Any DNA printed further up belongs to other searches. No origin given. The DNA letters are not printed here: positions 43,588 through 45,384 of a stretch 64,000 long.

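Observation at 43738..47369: KaiB/KaiA-less KaiC-like ATPase coupled to a pseudo-receiver histidine kinase and a stand-alone receiver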

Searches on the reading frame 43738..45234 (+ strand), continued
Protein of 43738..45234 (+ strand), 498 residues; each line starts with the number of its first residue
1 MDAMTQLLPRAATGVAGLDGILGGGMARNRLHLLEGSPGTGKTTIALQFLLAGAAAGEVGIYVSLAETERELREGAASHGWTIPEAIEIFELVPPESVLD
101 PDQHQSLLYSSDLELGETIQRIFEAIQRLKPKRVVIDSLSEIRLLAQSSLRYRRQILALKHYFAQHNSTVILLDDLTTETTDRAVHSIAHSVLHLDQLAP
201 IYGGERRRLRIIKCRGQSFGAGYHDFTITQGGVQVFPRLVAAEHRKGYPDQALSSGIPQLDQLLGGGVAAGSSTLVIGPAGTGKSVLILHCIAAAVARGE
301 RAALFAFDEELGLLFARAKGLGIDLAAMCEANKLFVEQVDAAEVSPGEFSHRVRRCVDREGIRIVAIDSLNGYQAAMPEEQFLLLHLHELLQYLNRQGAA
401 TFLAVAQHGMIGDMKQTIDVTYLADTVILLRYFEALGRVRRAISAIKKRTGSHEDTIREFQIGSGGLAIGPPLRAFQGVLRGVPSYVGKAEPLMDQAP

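Call 42: get_annotated_region(hit=H28, flank=5000)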
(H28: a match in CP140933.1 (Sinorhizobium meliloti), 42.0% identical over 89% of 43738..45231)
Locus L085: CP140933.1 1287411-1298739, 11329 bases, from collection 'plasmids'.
description: Sinorhizobium meliloti strain ml28 plasmid pSymA, complete sequence
organism: Sinorhizobium meliloti (NCBI taxid 382)
taxonomy: Bacteria; Pseudomonadota; Alphaproteobacteria; Hyphomicrobiales; Rhizobiaceae; Sinorhizobium; Sinorhizobium meliloti
host: -; source: Medicago lupulina,whole organism; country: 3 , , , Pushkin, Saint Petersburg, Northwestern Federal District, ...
typing (MOB-suite, as given by PLSDB): conjugative; relaxase MOBQ; mating-pair formation MPF_T
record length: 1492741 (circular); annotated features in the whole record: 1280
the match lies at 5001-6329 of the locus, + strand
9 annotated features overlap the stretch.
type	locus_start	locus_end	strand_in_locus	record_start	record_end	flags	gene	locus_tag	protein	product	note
CDS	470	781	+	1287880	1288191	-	-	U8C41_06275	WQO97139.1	MocE family 2Fe-2S type ferredoxin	-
CDS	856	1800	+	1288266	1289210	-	-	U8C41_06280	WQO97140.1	substrate-binding domain-containing protein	-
CDS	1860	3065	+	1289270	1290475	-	-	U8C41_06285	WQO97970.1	FAD-dependent oxidoreductase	-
CDS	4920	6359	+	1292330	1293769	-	-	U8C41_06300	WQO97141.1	ATPase domain-containing protein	-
CDS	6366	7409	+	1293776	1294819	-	-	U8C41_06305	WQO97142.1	sensor histidine kinase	-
CDS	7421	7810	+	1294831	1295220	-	-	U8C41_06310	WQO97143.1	response regulator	-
CDS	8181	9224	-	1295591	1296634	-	-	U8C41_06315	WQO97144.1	sulfate/molybdate ABC transporter ATP-binding protein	-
CDS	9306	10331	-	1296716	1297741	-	-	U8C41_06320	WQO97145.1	sulfate ABC transporter substrate-binding protein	-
CDS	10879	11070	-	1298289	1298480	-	-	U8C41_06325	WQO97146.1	CsbD family protein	-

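Call 49: search_protein_families(library=ncbifam, proteins=[window:43738-45231:+], max_evalue=0.001)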
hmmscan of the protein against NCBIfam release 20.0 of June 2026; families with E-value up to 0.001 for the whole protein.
window:43738-45231:+ (498 aa): 26 families (the best 25 are shown)
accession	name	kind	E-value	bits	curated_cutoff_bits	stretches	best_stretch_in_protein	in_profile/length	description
NF006799.0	PRK09302.1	equivalog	5.7e-83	279.2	408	1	7-491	9-493/515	circadian clock protein KaiC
TIGR02655.1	circ_KaiC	equivalog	8.3e-57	192.9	546.25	1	12-488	4-480/484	circadian clock protein KaiC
TIGR03880.1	KaiC_arch_3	hypoth_equivalog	5.4e-43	147.1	249.45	2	14-235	1-217/224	KaiC domain-containing protein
TIGR03881.1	KaiC_arch_4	hypoth_equivalog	5.4e-38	131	247.8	2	10-212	2-203/231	KaiC domain-containing protein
TIGR03877.1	thermo_KaiC_1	hypoth_equivalog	9.7e-34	116.9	307.25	2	10-237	3-234/238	KaiC domain-containing protein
TIGR00416.1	sms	equivalog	9.1e-20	70.8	403.05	2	8-221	73-263/454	DNA repair protein RadA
NF004723.0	PRK06067.1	subfamily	4.4e-19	69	194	2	250-454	13-218/243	flagellar accessory protein FlaH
NF052589.1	ArlH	equivalog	7.5e-18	65.1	215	2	258-462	7-215/229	archaellum protein ArlH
TIGR02237.1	recomb_radB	equivalog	3.4e-14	53.2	172.4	1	260-405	1-143/210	DNA repair and recombination protein RadB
NF006861.0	PRK09361.1-1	equivalog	3.9e-14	52.8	278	2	250-303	2-55/235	DNA repair and recombination protein RadB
TIGR02012.1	tigrfam_recA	equivalog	4.8e-10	39.3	325.3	1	251-370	34-142/321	recombinase RecA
TIGR03600.1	phage_DnaB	exception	3.9e-09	36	498.65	1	12-143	178-288/421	phage replicative helicase, DnaB family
NF003301.0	PRK04301.1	equivalog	1.5e-08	34.2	259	1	252-297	82-126/316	DNA repair and recombination protein RadA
TIGR02236.1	recomb_radA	equivalog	2.2e-08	33.9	361.15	1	252-297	77-121/311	DNA repair and recombination protein RadA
NF004629.0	PRK05973.1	equivalog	3.5e-08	32.8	156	1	30-92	65-127/237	DNA helicase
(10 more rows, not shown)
